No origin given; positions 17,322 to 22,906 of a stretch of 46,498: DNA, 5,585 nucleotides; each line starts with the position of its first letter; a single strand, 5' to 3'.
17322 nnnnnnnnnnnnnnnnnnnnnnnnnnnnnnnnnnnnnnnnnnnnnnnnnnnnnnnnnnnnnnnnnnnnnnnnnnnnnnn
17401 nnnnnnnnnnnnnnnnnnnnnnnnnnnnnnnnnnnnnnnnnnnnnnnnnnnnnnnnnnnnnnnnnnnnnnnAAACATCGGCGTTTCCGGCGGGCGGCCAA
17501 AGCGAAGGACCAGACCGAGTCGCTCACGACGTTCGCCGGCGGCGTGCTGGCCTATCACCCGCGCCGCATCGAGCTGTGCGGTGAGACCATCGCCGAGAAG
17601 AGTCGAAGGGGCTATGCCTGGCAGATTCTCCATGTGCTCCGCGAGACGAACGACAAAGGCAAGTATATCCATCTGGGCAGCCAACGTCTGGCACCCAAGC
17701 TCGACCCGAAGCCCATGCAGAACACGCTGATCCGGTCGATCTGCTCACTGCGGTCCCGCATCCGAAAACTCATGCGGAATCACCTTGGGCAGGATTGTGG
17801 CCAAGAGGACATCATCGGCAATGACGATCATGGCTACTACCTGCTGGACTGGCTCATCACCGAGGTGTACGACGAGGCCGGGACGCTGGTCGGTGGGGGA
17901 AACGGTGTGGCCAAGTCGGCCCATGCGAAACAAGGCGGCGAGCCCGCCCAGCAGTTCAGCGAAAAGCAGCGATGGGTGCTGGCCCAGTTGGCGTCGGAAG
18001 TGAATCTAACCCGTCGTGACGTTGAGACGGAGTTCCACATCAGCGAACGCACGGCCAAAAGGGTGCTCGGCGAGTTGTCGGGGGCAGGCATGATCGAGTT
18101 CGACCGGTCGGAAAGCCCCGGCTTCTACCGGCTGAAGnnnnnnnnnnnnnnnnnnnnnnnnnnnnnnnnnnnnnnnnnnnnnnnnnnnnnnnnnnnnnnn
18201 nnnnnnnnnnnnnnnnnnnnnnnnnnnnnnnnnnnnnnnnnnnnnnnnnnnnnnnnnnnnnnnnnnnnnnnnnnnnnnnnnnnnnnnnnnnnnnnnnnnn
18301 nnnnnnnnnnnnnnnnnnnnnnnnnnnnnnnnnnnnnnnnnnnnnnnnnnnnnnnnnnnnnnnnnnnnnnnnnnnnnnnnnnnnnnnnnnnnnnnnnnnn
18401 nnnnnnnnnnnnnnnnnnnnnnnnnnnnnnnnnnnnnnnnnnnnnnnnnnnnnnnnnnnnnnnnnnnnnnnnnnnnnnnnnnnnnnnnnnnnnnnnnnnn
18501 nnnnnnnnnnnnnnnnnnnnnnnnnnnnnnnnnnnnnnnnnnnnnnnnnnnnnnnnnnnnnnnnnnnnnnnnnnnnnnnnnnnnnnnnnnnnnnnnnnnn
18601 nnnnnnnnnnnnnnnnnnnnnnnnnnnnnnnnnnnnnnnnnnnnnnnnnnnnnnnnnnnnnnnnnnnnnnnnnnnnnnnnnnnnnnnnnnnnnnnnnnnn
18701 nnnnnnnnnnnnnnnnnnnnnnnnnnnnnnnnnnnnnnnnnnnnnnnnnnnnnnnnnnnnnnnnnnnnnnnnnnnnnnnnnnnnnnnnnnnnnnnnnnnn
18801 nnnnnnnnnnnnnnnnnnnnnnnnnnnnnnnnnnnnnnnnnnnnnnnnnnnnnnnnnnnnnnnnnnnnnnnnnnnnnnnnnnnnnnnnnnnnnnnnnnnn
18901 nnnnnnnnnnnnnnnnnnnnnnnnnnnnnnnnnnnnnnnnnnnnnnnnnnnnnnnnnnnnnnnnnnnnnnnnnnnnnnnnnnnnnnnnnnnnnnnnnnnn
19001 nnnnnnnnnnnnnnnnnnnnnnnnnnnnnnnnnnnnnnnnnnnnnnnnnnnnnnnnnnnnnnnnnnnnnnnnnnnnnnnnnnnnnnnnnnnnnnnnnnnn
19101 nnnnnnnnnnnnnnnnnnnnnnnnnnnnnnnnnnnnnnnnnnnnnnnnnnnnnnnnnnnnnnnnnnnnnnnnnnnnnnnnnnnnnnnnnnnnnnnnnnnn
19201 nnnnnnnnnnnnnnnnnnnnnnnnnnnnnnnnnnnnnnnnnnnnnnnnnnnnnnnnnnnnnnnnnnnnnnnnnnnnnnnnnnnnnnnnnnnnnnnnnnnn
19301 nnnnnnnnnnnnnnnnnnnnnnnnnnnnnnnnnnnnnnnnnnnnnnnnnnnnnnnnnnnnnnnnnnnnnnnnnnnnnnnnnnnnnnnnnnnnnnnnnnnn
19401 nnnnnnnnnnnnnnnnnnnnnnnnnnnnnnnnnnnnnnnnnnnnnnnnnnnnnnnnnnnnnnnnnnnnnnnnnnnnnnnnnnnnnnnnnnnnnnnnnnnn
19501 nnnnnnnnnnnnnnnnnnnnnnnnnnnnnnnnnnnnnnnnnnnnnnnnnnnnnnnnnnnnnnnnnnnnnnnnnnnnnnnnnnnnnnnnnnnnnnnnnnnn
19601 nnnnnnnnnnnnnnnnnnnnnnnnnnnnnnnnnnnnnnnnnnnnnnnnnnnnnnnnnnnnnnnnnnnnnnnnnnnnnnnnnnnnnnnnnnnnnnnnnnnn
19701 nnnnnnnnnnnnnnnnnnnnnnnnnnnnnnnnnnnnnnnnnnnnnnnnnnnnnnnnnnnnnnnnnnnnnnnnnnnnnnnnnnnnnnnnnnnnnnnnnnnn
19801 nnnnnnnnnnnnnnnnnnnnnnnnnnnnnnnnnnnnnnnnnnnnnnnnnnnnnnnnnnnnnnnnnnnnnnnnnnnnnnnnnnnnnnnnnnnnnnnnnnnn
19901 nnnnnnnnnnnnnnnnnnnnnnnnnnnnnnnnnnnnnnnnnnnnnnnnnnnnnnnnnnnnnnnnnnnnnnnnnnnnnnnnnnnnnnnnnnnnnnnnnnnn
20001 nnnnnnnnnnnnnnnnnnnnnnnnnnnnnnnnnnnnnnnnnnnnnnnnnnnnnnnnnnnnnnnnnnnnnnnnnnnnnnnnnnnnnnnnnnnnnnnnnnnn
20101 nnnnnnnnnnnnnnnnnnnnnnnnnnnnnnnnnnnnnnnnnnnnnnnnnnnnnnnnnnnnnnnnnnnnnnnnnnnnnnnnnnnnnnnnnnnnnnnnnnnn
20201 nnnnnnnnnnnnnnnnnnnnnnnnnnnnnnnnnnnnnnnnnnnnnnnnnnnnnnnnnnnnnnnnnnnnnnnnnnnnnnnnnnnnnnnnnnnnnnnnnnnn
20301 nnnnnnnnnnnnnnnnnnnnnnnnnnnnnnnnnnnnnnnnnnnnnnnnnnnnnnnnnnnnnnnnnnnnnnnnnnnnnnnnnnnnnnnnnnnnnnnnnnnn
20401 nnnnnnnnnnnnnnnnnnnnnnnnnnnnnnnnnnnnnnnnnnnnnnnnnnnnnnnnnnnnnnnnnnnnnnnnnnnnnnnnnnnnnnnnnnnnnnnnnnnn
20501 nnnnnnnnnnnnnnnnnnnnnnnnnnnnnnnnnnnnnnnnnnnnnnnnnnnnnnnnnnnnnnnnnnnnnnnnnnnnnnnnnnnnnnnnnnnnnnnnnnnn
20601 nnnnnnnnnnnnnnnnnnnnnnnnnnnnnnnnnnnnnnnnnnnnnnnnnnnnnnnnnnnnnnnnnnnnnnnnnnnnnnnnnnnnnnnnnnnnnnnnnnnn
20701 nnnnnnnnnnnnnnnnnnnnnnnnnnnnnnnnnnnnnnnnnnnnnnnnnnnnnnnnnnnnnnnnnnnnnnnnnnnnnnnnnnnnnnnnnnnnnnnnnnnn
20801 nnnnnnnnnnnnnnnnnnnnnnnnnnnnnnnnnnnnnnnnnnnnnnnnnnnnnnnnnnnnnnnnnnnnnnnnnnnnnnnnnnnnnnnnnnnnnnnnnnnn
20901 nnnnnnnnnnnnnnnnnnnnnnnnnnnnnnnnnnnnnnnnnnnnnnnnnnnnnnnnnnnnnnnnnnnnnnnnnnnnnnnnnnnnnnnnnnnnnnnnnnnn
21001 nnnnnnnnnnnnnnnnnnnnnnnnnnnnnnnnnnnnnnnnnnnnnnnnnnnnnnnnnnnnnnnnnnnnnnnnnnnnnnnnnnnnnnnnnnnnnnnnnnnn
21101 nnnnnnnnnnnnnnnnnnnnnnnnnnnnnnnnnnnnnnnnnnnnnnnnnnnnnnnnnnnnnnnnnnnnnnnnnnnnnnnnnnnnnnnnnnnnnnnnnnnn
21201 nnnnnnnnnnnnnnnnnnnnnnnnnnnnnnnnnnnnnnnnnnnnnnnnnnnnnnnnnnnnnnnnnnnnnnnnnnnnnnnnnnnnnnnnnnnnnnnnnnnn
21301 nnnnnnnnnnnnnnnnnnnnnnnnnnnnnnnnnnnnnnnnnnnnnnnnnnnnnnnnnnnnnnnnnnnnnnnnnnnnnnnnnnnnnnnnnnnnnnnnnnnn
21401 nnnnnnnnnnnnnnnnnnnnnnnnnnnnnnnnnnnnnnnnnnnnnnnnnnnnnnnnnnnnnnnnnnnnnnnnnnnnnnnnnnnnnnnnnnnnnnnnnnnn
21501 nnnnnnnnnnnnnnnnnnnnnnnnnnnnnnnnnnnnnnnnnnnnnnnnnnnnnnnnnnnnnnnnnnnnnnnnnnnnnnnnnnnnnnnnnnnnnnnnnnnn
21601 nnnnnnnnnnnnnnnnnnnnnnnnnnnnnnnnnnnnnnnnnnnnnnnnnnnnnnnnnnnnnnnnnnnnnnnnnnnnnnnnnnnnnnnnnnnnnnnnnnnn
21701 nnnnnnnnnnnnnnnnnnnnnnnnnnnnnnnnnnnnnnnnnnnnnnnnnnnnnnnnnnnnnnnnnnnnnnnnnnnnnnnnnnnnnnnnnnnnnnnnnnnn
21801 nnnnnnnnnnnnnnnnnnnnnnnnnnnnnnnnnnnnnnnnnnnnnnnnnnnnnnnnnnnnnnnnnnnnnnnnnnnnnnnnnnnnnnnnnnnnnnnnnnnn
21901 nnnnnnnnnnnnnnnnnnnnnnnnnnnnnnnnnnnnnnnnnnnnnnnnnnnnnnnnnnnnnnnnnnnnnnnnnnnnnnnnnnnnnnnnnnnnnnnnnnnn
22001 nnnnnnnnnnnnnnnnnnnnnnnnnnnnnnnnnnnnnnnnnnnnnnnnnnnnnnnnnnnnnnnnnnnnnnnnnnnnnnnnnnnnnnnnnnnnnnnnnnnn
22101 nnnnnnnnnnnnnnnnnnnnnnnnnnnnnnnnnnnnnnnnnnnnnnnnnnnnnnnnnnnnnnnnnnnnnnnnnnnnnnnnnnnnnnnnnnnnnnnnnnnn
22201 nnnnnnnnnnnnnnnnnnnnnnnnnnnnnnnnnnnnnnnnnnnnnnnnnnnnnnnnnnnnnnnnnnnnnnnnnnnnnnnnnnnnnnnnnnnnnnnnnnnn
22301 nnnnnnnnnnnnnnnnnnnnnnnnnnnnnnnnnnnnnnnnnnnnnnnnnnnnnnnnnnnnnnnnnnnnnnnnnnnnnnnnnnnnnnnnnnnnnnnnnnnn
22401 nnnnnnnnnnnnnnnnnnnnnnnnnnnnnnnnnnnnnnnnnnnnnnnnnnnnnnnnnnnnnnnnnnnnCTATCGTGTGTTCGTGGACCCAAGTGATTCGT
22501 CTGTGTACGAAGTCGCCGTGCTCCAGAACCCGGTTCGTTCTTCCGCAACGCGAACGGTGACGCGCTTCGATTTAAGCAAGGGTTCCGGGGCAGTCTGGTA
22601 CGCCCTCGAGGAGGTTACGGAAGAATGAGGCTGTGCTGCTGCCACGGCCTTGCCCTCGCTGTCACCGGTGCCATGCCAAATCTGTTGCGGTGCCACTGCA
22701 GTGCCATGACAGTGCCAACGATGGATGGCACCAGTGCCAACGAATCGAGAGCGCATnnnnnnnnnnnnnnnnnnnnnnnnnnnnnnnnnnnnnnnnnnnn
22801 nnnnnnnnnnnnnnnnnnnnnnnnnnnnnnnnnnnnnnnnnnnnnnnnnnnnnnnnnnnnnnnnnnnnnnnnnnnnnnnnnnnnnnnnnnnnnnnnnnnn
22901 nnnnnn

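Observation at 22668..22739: Helically phased GTGCCA array immediately downstream of the operon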

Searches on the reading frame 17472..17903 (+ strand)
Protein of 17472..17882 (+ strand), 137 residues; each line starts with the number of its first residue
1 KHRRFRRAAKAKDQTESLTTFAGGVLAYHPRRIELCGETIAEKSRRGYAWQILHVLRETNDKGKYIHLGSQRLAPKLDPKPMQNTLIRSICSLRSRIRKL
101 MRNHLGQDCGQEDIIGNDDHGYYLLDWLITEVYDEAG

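Call 61: search_protein_families(library=pfam, proteins=[window:17472-17882:+], max_evalue=10)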
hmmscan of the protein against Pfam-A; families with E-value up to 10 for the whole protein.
seq(137 aa): 0 families

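Call 81: predict_structure(alignment_id=A7)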
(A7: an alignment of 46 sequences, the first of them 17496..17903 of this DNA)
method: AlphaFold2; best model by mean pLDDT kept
length: 136 residues; sequences in the alignment: 46
mean_pLDDT: 88.9   pTM: 0.81
mean pLDDT of the five models: 88.9, 88.5, 87.5, 86.4, 80.9
residues with pLDDT >= 90: 96; 70-90: 30; 50-70: 5; < 50: 5
segments of 3 or more residues with pLDDT < 50: 1-5
pLDDT, mean of each block of 10 residues (from residue 1): 55 91 94 91 94 88 93 94 95 91 92 92 91 76
secondary structure, 60 per line:
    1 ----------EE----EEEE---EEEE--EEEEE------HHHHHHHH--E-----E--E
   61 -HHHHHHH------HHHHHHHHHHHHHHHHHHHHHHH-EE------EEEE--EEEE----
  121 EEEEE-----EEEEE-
elements in order: E17-20 E24-27 E30-34 H41-48 H62-68 H75-97 E107-110 E113-116 E121-125 E131-135

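Call 84: fold_search(model_id=the predicted structure, library=pdb)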
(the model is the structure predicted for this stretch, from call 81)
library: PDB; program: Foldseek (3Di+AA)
matches with E <= 10: 141; with E <= 0.001: 0
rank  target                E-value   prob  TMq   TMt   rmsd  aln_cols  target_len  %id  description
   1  2ff4_A                1.4e-02  0.99  0.48  0.20   4.2       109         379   19  Mycobacterium tuberculosis EmbR in complex with low affinity phosphopeptide (released 2006-01-24)
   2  8hig_A                6.8e-02  0.99  0.45  0.61   3.9        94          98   13  Co-crystal structure of C-terminal DNA binding domain of Saccharopolyspora erythraea GlnR in complex with its cognate  (released 2023-11-22)
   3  2fez                  7.3e-02  0.92  0.47  0.20   3.8       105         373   20  Mycobacterium tuberculosis EmbR (released 2006-01-24)
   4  6is4                  8.3e-02  0.96  0.46  0.60   3.9       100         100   14  Crystal Structure of Staphylococcus aureus response regulator ArlR DNA binding domain (released 2019-10-30)
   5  8hml_A                1.1e-01  0.96  0.44  0.59   4.3        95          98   14  Co-crystal structure of the C terminal DNA binding domain of Saccharopolyspora erythraea GlnR in complex with its cons (released 2023-06-07)
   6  5x5l_H                3.1e-01  0.89  0.46  0.64   3.2        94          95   12  Crystal structure of response regulator AdeR DNA binding domain in complex with an intercistronic region (released 2017-08-30)
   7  3rjp                  3.5e-01  0.85  0.47  0.64   3.6        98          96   17  Crystal structure of the DNA binding domain of CovR from Streptococcus pyogenes (released 2012-04-25)
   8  1odd                  4.3e-01  0.47  0.39  0.49   5.3        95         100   16  OMPR C-TERMINAL DOMAIN (OMPR-C) FROM ESCHERICHIA COLI (released 1997-05-15)
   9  1opc                  5.5e-01  0.47  0.42  0.54   4.6        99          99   16  OMPR DNA-BINDING DOMAIN, ESCHERICHIA COLI (released 1997-04-01)
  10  7c1x_B                8.2e-01  0.04  0.21  0.11  12.6       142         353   14  Unliganded structure of Pseudouridine kinase (PUKI) from Arabidopsis thaliana (released 2020-11-18)
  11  8b4c_D                1.2e+00  0.41  0.37  0.45   4.9        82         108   15  ToxR bacterial transcriptional regulator bound to 20 bp toxT promoter DNA (released 2023-08-09)
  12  2jpb_MODEL_1_A        1.3e+00  0.25  0.41  0.50   4.6       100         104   15  Solution Structure of OMPR-C DNA Binding Protein (released 2007-06-12)
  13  4pgh_C                1.3e+00  0.11  0.23  0.11   5.7        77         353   14  Caffeic acid O-methyltransferase from Sorghum bicolor (released 2014-07-02)
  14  7c1z_A                1.9e+00  0.02  0.20  0.10  14.1       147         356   12  ATP bound structure of Pseudouridine kinase (PUKI) from Arabidopsis thaliana (released 2020-11-18)
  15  8jgr                  2.0e+00  0.03  0.20  0.07  11.8       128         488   10  Crystal structure of Deinococcus radiodurans exopolyphosphatase in the presence of Pi (released 2024-05-15)
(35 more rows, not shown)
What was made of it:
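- Closest known: OmpR/PhoB-family binding boxes. Same: A response regulator is encoded in the same element, and its central domain has an OmpR/PhoB-type fold (call 84).
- That family binds head-to-tail on 10-11-bp direct repeats (call 84; the binding mode is established knowledge).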

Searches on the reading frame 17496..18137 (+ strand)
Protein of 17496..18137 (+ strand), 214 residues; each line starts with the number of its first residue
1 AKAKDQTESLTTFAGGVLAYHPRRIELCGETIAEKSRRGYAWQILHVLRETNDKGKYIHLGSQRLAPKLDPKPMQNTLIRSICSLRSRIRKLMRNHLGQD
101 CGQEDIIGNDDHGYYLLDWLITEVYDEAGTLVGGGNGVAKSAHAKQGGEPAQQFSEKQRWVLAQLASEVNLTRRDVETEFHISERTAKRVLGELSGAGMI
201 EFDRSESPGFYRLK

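Call 70: predict_structure(alignment_id=A6)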
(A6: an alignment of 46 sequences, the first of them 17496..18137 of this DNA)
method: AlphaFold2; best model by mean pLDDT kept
length: 214 residues; sequences in the alignment: 46
mean_pLDDT: 84.8   pTM: 0.57
mean pLDDT of the five models: 84.8, 84.5, 84.4, 84.3, 82.4
residues with pLDDT >= 90: 129; 70-90: 58; 50-70: 7; < 50: 20
segments of 3 or more residues with pLDDT < 50: 1-6, 137-150
pLDDT, mean of each block of 10 residues (from residue 1): 51 87 93 89 95 91 94 93 94 88 91 92 90 63 37 80 91 93 92 90 87 90
secondary structure, 60 per line:
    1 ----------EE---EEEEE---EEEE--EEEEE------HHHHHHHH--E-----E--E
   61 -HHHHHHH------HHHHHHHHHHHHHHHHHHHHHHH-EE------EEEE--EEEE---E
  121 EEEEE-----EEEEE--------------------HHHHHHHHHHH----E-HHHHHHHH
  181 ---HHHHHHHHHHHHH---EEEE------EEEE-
elements in order: E16-20 E24-27 E30-34 H41-48 H62-68 H75-97 E107-110 E113-116 E120-125 E131-135 H156-166 H173-180 H184-196 E200-203 E210-213

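Call 74: fold_search(model_id=the predicted structure, library=pdb)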
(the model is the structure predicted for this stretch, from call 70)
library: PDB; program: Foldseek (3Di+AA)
matches with E <= 10: 1754; with E <= 0.001: 0
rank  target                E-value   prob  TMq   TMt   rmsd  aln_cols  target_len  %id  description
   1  3w6j_E                3.2e-03  0.96  0.24  0.30  11.2       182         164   11  Crystal structure of ScpAB core complex (released 2013-04-24)
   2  3w6j_F                4.2e-03  0.97  0.25  0.30  13.6       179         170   12  Crystal structure of ScpAB core complex (released 2013-04-24)
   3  7dvr                  4.4e-03  1.00  0.26  0.37   2.4        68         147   18  Crystal structure of heme sensor protein PefR from Streptococcus agalactiae in complex with heme (released 2021-09-29)
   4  4i98_C                5.0e-03  0.98  0.26  0.33  12.8       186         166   12  Crystal structure of the complex between ScpA(residues 1-160)-ScpB(residues 1-183) (released 2013-01-30)
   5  3w6j_C                5.3e-03  0.96  0.24  0.30  13.3       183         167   12  Crystal structure of ScpAB core complex (released 2013-04-24)
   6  3tgn_B                6.4e-03  1.00  0.26  0.37   5.5        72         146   22  Crystal Structure of the zinc-dependent MarR Family Transcriptional Regulator AdcR in the Zn(II)-bound State (released 2011-11-30)
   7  2y75_E                6.4e-03  1.00  0.24  0.37   3.3        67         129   22  The Structure of CymR (YrzC) the Global Cysteine Regulator of B. subtilis (released 2011-08-03)
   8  3lmm_D                6.4e-03  0.99  0.27  0.11  16.1       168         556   13  Crystal Structure of the DIP2311 protein from Corynebacterium diphtheriae, Northeast Structural Genomics Consortium Ta (released 2010-02-16)
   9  2y75_B                7.8e-03  1.00  0.23  0.37   3.5        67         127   22  The Structure of CymR (YrzC) the Global Cysteine Regulator of B. subtilis (released 2011-08-03)
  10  5yhz                  8.8e-03  1.00  0.28  0.39   6.5        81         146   18  Structure of Lactococcus lactis ZitR, E41A mutant (released 2017-12-06)
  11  5nhk_A                9.4e-03  1.00  0.25  0.39   4.6        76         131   18  Structure of Ferric uptake regulator from francisella tularensis with Iron (released 2018-05-16)
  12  8iue_P                9.4e-03  0.97  0.25  0.18  13.8       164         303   12  RNA polymerase III pre-initiation complex melting complex 1 (released 2023-05-24)
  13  7dvt                  1.0e-02  1.00  0.26  0.36   2.3        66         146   18  Crystal structure of heme sensor protein PefR in complex with heme and carbon monoxide (released 2021-09-29)
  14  5yhy                  1.0e-02  1.00  0.27  0.38   6.8        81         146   20  Structure of Lactococcus lactis ZitR, C30S mutant (released 2017-12-06)
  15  2y75_D                1.1e-02  1.00  0.23  0.37   3.5        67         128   22  The Structure of CymR (YrzC) the Global Cysteine Regulator of B. subtilis (released 2011-08-03)
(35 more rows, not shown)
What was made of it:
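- The C-terminal domain matches MarR/ArsR winged helices (call 74).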

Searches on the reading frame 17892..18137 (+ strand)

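Call 61: search_protein_families(library=pfam, proteins=[window:17892-18137:+], max_evalue=10)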
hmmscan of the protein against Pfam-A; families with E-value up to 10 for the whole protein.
seq(82 aa): 12 families
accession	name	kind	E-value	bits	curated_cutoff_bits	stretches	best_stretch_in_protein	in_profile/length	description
PF25213.1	HVO_A0261_N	-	4.9e-05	23.6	35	1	23-71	10-57/86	HVO_A0261 N-terminal domain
PF01978.25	TrmB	-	0.00011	22.4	25.6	1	22-80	6-63/68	Sugar-specific transcriptional regulator TrmB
PF02002.24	TFIIE_alpha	-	0.012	15.9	22.9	1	22-74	11-63/105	TFIIE alpha subunit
PF12802.13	MarR_2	-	0.021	15.4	27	1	26-74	7-56/61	MarR family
PF13384.12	HTH_23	-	0.04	14.2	24.6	1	23-59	3-38/50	Homeodomain-like domain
PF13545.12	HTH_Crp_2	-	0.051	14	27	1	36-71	20-54/70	Crp-like helix-turn-helix domain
PF20432.4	Xre-like-HTH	-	0.066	14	25.8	1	31-73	16-55/63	Antitoxin Xre-like helix-turn-helix domain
PF04801.18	RPC5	-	0.1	12.3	23.1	1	3-63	323-386/429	RPC5 protein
PF00392.27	GntR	-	0.12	12.5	27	1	32-70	17-56/64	Bacterial regulatory proteins, gntR family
PF19613.4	DUF6118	-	0.12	12.3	27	1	5-56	6-60/245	Family of unknown function (DUF6118)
PF08279.18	HTH_11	-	0.13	12.6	25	1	29-67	5-44/55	HTH domain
PF13613.12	HTH_Tnp_4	-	0.23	11.5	27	1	38-61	19-42/53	Helix-turn-helix of DDE superfamily endonuclease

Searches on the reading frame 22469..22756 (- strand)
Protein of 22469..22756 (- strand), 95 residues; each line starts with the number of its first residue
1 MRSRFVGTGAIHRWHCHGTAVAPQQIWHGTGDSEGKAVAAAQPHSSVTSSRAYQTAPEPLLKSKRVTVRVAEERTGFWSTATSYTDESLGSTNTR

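Call 6: search_protein_families(library=pfam, proteins=[window:22469-22756:-], max_evalue=0.01)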
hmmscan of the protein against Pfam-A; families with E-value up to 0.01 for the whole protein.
window:22469-22756:- (95 aa): 0 families
